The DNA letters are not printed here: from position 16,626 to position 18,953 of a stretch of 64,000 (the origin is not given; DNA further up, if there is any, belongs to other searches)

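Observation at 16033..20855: Convergent operon next to the T4SS: HAD phosphatase, membrane-domain/P-loop-kinase fusion, nucleotidyltransferase and class II aldolase-like protein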

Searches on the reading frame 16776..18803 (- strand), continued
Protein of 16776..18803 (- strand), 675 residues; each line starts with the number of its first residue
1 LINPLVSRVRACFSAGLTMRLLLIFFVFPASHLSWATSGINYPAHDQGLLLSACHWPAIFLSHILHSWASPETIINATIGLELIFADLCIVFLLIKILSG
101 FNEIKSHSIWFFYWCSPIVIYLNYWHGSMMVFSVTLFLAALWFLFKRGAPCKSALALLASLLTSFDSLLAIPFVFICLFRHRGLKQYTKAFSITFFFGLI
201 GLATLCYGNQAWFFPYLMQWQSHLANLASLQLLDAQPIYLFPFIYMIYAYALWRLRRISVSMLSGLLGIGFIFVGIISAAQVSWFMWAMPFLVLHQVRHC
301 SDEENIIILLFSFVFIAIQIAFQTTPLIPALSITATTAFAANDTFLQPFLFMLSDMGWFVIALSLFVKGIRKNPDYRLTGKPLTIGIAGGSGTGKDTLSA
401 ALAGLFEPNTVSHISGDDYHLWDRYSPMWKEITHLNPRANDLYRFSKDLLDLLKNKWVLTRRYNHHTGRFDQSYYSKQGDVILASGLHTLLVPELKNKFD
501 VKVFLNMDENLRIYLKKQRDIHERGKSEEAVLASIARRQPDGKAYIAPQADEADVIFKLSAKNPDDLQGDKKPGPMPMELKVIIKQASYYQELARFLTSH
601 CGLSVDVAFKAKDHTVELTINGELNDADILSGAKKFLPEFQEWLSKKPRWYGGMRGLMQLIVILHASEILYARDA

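Call 31: search_protein_families(library=ncbifam, proteins=[L020:3147-4133:+, L020:4200-5774:+, L020:5891-6262:+, L020:6332-7006:+, L020:7042-7626:+, L020:9701-10423:+, P0014], max_evalue=0.001)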
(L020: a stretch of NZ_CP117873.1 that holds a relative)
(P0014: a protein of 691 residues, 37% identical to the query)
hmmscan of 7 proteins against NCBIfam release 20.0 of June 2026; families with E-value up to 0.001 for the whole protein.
L020:3147-4133:+ (329 aa): 13 families
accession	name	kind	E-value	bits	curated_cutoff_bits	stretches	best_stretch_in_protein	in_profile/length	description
TIGR02632.1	RhaD_aldol-ADH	equivalog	4.1e-24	84.9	567.75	1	1-169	4-189/676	bifunctional rhamnulose-1-phosphate aldolase/short-chain dehydrogenase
NF006190.0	PRK08324.1-4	equivalog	9.7e-22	76.8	1014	1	3-163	23-197/689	bifunctional aldolase/short-chain dehydrogenase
NF006194.0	PRK08324.2-2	equivalog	2.8e-21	75.8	686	1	5-167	31-207/703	bifunctional aldolase/short-chain dehydrogenase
NF006192.0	PRK08324.1-6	equivalog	1.7e-18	66.4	639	1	6-179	33-222/685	bifunctional aldolase/short-chain dehydrogenase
NF006189.0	PRK08324.1-3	equivalog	1.3e-17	63.5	634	1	5-166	32-210/701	bifunctional rhamnulose-1-phosphate aldolase/short-chain dehydrogenase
NF006195.0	PRK08324.2-3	equivalog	7.2e-17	60.8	931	1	7-164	34-205/678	bifunctional aldolase/short-chain dehydrogenase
NF006196.0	PRK08324.2-4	equivalog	8e-17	60.9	831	1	5-178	24-214/657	bifunctional aldolase/short-chain dehydrogenase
NF006193.0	PRK08324.2-1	subfamily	8.4e-16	57.2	1213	1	77-171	138-232/705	bifunctional aldolase/short-chain dehydrogenase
NF006188.0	PRK08324.1-1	equivalog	4.3e-15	55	1152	1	1-172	10-198/679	bifunctional aldolase/short-chain dehydrogenase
NF006191.0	PRK08324.1-5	equivalog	2e-12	46.3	1240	1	5-162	35-209/706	bifunctional aldolase/short-chain dehydrogenase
NF006197.0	PRK08324.2-5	equivalog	1.4e-11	43.6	627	1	5-166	24-201/583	bifunctional aldolase/short-chain dehydrogenase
NF040649.1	FucA_Meth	equivalog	3.6e-05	23.8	250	0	14-163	18-152/179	L-fuculose phosphate aldolase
NF053831.1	RU1PAldHalo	equivalog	0.00028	20.4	300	0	14-198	19-193/208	ribulose-1-phosphate aldolase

L020:4200-5774:+ (525 aa): 9 families
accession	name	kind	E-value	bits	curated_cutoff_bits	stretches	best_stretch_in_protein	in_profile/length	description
TIGR03992.1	Arch_glmU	subfamily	4.3e-12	45.6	292.1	1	1-204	1-189/393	bifunctional sugar-1-phosphate nucleotidylyltransferase/acetyltransferase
NF041313.1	UDPGP_AglF_Halo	equivalog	8.2e-10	38.5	400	1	1-242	1-228/234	UTP--glucose-1-phosphate uridylyltransferase AglF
TIGR01208.1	rmlA_long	equivalog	1.9e-07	30.3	320.25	1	4-240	3-226/353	glucose-1-phosphate thymidylyltransferase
TIGR02623.1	G1P_cyt_trans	equivalog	2.6e-07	30.4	300.25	1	1-51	1-53/255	glucose-1-phosphate cytidylyltransferase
NF045761.1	NAMPUrTaseMurU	equivalog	9.4e-07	28.9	250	0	2-40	2-40/226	N-acetylmuramate alpha-1-phosphate uridylyltransferase MurU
TIGR01207.1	rmlA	equivalog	7.7e-05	21.9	360.65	0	78-203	77-195/286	glucose-1-phosphate thymidylyltransferase RfbA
TIGR01099.1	galU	equivalog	0.00012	21.8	326.8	0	2-53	3-56/261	UTP--glucose-1-phosphate uridylyltransferase GalU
NF045697.1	MurNAcPUrMurU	equivalog_domain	0.0007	19.1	370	0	7-40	4-37/229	N-acetylmuramate alpha-1-phosphate uridylyltransferase MurU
TIGR01173.1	glmU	equivalog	0.00099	18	366.85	0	1-188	1-177/452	bifunctional UDP-N-acetylglucosamine diphosphorylase/glucosamine-1-phosphate N-acetyltransferase GlmU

L020:5891-6262:+ (124 aa): 0 families

L020:6332-7006:+ (225 aa): 14 families
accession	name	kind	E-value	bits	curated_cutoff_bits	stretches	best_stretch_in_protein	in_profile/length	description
NF007986.1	PRK10714.1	equivalog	2e-12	46.7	529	1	3-103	8-111/316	undecaprenyl-phosphate 4-deoxy-4-formamido-L-arabinose transferase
TIGR04283.1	glyco_like_mftF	equivalog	1.1e-11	44.8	182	1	3-95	1-85/221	TIGR04283 family arsenosugar biosynthesis glycosyltransferase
TIGR03937.1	PgaC_IcaA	equivalog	2.1e-11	43.4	422.3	1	3-93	47-136/407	poly-beta-1,6-N-acetyl-D-glucosamine synthase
NF041875.1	EPS_EpsD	equivalog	1.1e-09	38.2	370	1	3-97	1-94/325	exopolysaccharide biosynthesis glycosyltransferase EpsD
NF047588.1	GlcsyltransPgfSStrep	equivalog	2.1e-09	37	500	1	3-97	3-100/308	glycosyltransferase PgfS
TIGR03965.1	mycofact_glyco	equivalog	4e-09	35.9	280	1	3-95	76-167/467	mycofactocin biosynthesis glycosyltransferase MftF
NF007482.0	PRK10073.1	equivalog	8.9e-08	31.5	423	1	2-97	7-100/334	glycosyltransferase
NF038302.1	EPS_HpsE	equivalog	9.6e-08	31.3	300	1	2-92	2-96/307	hormogonium polysaccharide biosynthesis glycosyltransferase HpsE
NF010496.0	PRK13915.1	equivalog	7.6e-07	28.5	262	1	2-127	32-159/307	glucosyl-3-phosphoglycerate synthase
NF058614.1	PPMAGASynPpgS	equivalog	7.9e-07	28.7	370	1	5-84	4-74/226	polyprenyl-phospho-N-acetylgalactosaminyl synthase PpgS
NF047683.1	TeichurnBiosyTuaG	equivalog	8.8e-06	25.5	400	1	3-93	8-97/252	teichuronic acid biosynthesis protein TuaG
NF050819.1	PolSacchBiosHfsG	equivalog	6.9e-05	22.2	500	1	2-102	13-111/302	polysaccharide biosynthesis protein HfsG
NF053846.1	glyco_with_XrtP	equivalog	0.00061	18.6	520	1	5-92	45-129/440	XrtP-associated glycosyltransferase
NF041391.1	DPhHxTase_Halo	equivalog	0.00072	18.6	375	0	9-104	3-89/213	dolichyl-phosphate hexose transferase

L020:7042-7626:+ (195 aa): 0 families

L020:9701-10423:+ (241 aa): 33 families (the best 25 are shown)
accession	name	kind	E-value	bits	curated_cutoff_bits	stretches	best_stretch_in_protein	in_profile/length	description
NF053830.1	RUBPPhHalo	equivalog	2e-52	178.2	330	1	16-236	3-229/234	ribulose-1,5-bisphosphate 5-phosphatase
TIGR02253.1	CTE7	subfamily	1.1e-31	110.3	169.75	1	16-236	3-219/221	TIGR02253 family HAD-type hydrolase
TIGR02254.1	YjjG_YfnB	equivalog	2.2e-24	86.2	159.9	1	17-240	3-222/223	YjjG family noncanonical pyrimidine nucleotidase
TIGR02252.1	DREG-2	subfamily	2.7e-20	73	155.2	1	16-214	1-203/203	HAD hydrolase, REG-2-like, family IA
NF006976.0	PRK09449.1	equivalog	1.5e-17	63.9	183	1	92-225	73-206/225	pyrimidine 5'-nucleotidase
NF009695.0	PRK13222.1-2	equivalog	4.3e-16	59.1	225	1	79-239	59-220/226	phosphoglycolate phosphatase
TIGR01428.1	HAD_type_II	equivalog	1.6e-14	54.4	125.4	1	84-221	61-195/197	haloacid dehalogenase type II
TIGR01454.1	AHBA_synth_RP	hypoth_equivalog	3.5e-14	52.9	246.65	1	110-213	70-172/205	AHBA synthesis associated protein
TIGR01449.2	PGP_bact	equivalog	1e-13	51.3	180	1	101-221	71-192/213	phosphoglycolate phosphatase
NF009804.0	PRK13288.1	equivalog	6.7e-13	48.6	218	1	113-207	80-173/215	pyrophosphatase PpaX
NF009697.0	PRK13222.1-4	equivalog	6.7e-12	45.2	327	1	101-211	80-189/232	phosphoglycolate phosphatase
NF052576.1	PymNtasePynAStpc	equivalog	2.8e-11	43.5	350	1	18-215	6-200/229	pyrimidine 5'-nucleotidase PynA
TIGR01549.1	HAD-SF-IA-v1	subfamily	8.4e-11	42.5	23.3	1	117-208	64-148/149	HAD-IA family hydrolase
TIGR01993.1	Pyr-5-nucltdase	equivalog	1e-09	38.5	142.9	1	120-214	89-182/183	pyrimidine 5'-nucleotidase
TIGR01509.1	HAD-SF-IA-v3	subfamily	1.4e-09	38.3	29.4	1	114-213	64-152/154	HAD-IA family hydrolase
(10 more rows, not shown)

P0014 (691 aa): 6 families
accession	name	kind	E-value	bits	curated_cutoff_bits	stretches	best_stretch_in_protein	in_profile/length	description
NF005655.0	PRK07429.1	subfamily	1.5e-52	178.8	236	1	396-602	6-209/326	phosphoribulokinase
NF004018.0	PRK05480.1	equivalog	3.3e-22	79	180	1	396-577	4-189/210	uridine kinase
TIGR00235.1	udk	equivalog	3.8e-19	69.1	220.3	1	399-573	7-185/207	uridine kinase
NF011997.0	PRK15453.1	equivalog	1.3e-09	37.9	362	1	395-575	2-207/290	phosphoribulokinase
NF006743.0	PRK09270.1-2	equivalog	9e-06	24.9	227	1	400-437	30-67/217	nucleoside/nucleotide kinase family protein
NF005115.0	PRK06547.1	equivalog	0.00065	19.1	173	0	400-536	17-139/172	hypothetical protein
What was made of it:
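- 16033..16776 (-): HAD-IA phosphatase (247 aa), translationally coupled to the fusion through a TGATG junction. The Lysobacter homolog shows the same ranking (call 31).
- On RuBP 5-phosphatase (NCBIfam NF053830): Lysobacter homolog: 178 bits (call 31).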

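Call 46: search_protein_families(library=pfam, alignment_id=A2, max_evalue=10)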
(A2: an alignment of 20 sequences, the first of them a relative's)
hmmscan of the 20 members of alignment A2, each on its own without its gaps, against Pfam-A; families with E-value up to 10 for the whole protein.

A. member 1, L001:7426-8007:+ (194 aa): 0 families

B. families by the number of members that match (of 20 scanned): 3 families
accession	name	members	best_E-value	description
PF17797.7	RL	1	0.029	RL domain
PF20281.3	CTD5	1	0.14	C-terminal domain 5 of the ABC-three component (ABC-3C) systems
PF07478.18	Dala_Dala_lig_C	1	0.18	D-ala D-ala ligase C-terminus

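Call 47: predict_structure(alignment_id=A1)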
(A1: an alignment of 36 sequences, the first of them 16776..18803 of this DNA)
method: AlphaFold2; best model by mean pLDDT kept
length: 675 residues; sequences in the alignment: 36
mean_pLDDT: 87.9   pTM: 0.85
mean pLDDT of the five models: 87.9, 86.7, 86.5, 86.1, 85.5
residues with pLDDT >= 90: 376; 70-90: 245; 50-70: 49; < 50: 5
segments of 3 or more residues with pLDDT < 50: 43-45
pLDDT, mean of each block of 10 residues (from residue 1): 73 96 93 72 62 85 87 90 96 89 76 96 92 96 91 97 90 93 88 97 81 70 67 75 88 88 93 83 91 93 94 92 82 64 74 92 93 84 95 93 92 91 82 90 94 92 85 86 95 93 96 90 89 91 96 97 84 78 91 94 94 91 94 87 86 96 93 73
secondary structure, 60 per line:
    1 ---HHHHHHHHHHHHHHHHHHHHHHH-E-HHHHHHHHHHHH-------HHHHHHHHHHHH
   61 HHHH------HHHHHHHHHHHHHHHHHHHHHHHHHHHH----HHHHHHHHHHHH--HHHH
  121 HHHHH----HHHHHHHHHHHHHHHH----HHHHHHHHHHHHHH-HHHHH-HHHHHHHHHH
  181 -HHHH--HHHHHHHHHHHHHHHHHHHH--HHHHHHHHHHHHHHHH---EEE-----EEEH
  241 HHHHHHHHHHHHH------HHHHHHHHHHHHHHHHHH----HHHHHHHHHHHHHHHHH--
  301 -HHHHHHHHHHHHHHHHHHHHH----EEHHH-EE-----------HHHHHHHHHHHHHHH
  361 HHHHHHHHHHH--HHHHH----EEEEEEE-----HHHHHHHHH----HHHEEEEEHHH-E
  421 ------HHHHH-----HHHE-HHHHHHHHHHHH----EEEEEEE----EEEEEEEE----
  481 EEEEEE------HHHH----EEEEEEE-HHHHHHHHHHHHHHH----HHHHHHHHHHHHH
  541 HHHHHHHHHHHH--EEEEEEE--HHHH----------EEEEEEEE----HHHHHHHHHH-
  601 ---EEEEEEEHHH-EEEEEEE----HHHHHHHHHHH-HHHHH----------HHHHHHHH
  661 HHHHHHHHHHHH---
elements in order: H4-26 H30-41 H49-64 H71-98 H103-114 H117-125 H130-145 H150-163 H165-169 H171-180 H182-185 H188-207 H210-225 E229-231 E237-239 H240-253 H260-277 H282-298 H302-322 H346-371 H374-378 E383-389 H395-403 E411-415 H427-431 H442-453 E458-464 E469-476 E481-486 H493-496 E501-507 H509-523 H528-552 E555-561 H564-567 E578-585 H590-599 E604-610 E615-621 H626-636 H638-642 H653-672

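Call 49: fold_search(model_id=the predicted structure, library=pdb)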
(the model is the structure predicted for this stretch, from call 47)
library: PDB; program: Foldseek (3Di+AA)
matches with E <= 10: 733; with E <= 0.001: 86
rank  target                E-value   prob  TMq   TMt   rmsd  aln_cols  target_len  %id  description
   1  9qkp_A                8.4e-17  1.00  0.38  0.78   3.7       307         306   26  Structure of the cyanobacteria specific PRK from Chroococcidiopsis (Hyella disjuncta) PCC 6712 (P41212 crystal form) (released 2026-04-08)
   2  6hzk_A                9.7e-17  1.00  0.32  0.60   7.3       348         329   25  Crystal structure of redox-inhibited phosphoribulokinase from Synechococcus sp. (strain PCC 6301) (released 2019-03-27)
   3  9qkp_D                2.5e-16  1.00  0.36  0.77   5.0       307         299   25  Structure of the cyanobacteria specific PRK from Chroococcidiopsis (Hyella disjuncta) PCC 6712 (P41212 crystal form) (released 2026-04-08)
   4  9qkp_B                4.1e-16  1.00  0.35  0.73   6.4       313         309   26  Structure of the cyanobacteria specific PRK from Chroococcidiopsis (Hyella disjuncta) PCC 6712 (P41212 crystal form) (released 2026-04-08)
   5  9qko_A                6.2e-16  1.00  0.36  0.77   5.0       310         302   25  Structure of the cyanobacteria specific PRK from Chroococcidiopsis (Hyella disjuncta) PCC 6712 (P1 crystal form) (released 2026-04-08)
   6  6kew_A                1.2e-15  1.00  0.33  0.61   5.8       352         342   22  Crystal structure of oxidized phosphoribulokinase from Arabidopsis thaliana (released 2020-05-13)
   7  9qkn                  1.2e-15  1.00  0.35  0.72   5.5       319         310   24  Structure of the cyanobacteria specific PRK from Gloeocapsa PCC 73106 (released 2026-04-08)
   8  5b3f_A                1.3e-15  1.00  0.35  0.72   5.2       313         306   24  Crystal structure of phosphoribulokinase from Methanospirillum hungatei (released 2017-01-18)
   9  6kew_B                2.2e-15  1.00  0.33  0.61   5.9       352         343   23  Crystal structure of oxidized phosphoribulokinase from Arabidopsis thaliana (released 2020-05-13)
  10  6kev                  3.0e-15  1.00  0.32  0.64   6.4       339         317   24  Reduced phosphoribulokinase from Synechococcus elongatus PCC 7942 complexed with adenosine diphosphate and glucose 6-pho (released 2020-05-13)
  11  6kex_A                3.4e-15  1.00  0.33  0.61   5.6       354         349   23  Crystal structure of reduced phosphoribulokinase from Arabidopsis thaliana (released 2020-05-13)
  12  5b3f_B                5.7e-15  1.00  0.35  0.72   5.2       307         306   24  Crystal structure of phosphoribulokinase from Methanospirillum hungatei (released 2017-01-18)
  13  6kex_D                5.7e-15  1.00  0.33  0.60   6.0       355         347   22  Crystal structure of reduced phosphoribulokinase from Arabidopsis thaliana (released 2020-05-13)
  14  6h7g_B                1.2e-14  1.00  0.34  0.63   5.9       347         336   22  Crystal structure of redox-sensitive phosphoribulokinase (PRK) from the green algae Chlamydomonas reinhardtii (released 2019-04-10)
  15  6h7h_B                2.9e-14  1.00  0.33  0.63   5.6       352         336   23  Crystal structure of redox-sensitive phosphoribulokinase (PRK) from Arabidopsis thaliana (released 2019-04-10)
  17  6hzk_B                5.7e-14  1.00  0.29  0.61   7.1       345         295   20  Crystal structure of redox-inhibited phosphoribulokinase from Synechococcus sp. (strain PCC 6301) (released 2019-03-27)
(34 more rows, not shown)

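Call 64: find_homologous_proteins(query=A2)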
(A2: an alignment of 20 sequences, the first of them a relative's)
Query A2 (20 sequences) (194 aa, profile of the alignment): 6924 proteins with E <= 0.001 among 8000 candidates; the best 120 are listed.
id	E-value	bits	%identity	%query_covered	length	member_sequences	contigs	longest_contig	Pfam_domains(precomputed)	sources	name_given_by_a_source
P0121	1.5e-104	366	69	99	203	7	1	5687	-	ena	-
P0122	1.9e-104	365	66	99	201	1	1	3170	-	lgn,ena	-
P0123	2.6e-104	365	69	99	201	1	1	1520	-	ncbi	-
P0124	3.5e-104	364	71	99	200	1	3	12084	-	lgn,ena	-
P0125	6.0e-104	364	69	99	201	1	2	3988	-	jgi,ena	jgi:hypothetical protein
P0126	6.2e-104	364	70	99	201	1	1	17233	-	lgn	-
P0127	1.1e-103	363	70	99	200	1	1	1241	-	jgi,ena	jgi:hypothetical protein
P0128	1.1e-103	363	70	99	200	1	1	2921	-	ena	-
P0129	1.2e-103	363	71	99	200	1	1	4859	-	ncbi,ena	-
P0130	1.3e-103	363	69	99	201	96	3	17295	-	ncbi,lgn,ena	-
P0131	1.4e-103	363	71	99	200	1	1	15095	-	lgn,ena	-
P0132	1.5e-103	362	69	99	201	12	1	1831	-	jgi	jgi:hypothetical protein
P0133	1.6e-103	362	67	99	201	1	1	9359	-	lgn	-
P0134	1.7e-103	362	70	99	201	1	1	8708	-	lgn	-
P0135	1.8e-103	362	69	99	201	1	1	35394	-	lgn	-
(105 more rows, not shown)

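Call 69: search_protein_families(library=pfam, proteins=[L020:10563-12176:+, L010:10718-12448:+, L003:10916-12040:+, L003:12040-13356:+], max_evalue=0.1)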
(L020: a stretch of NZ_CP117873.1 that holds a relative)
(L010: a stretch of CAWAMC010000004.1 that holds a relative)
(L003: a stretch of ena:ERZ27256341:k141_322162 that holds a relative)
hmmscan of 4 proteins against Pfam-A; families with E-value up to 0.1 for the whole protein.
L020:10563-12176:+ (537 aa): 1 family
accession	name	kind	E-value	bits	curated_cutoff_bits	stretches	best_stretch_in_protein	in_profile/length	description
PF09594.16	GT87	-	3.1e-16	60.3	25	1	180-415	16-235/237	Glycosyltransferase family 87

L010:10718-12448:+ (576 aa): 1 family
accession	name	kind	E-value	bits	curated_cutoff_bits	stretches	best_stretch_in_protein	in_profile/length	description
PF09594.16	GT87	-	1.8e-16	61.1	25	1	219-468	1-231/237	Glycosyltransferase family 87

L003:10916-12040:+ (374 aa): 2 families
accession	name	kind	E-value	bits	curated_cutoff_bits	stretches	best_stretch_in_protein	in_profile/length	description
PF13641.12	Glyco_tranf_2_3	-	0.0021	18.5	27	1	128-332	15-212/230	Glycosyltransferase like family 2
PF25243.1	WAV3_C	-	0.1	12.9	39.1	0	13-41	5-33/76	E3 ubiquitin-protein ligase WAV3-like, C-terminal domain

L003:12040-13356:+ (438 aa): 0 families
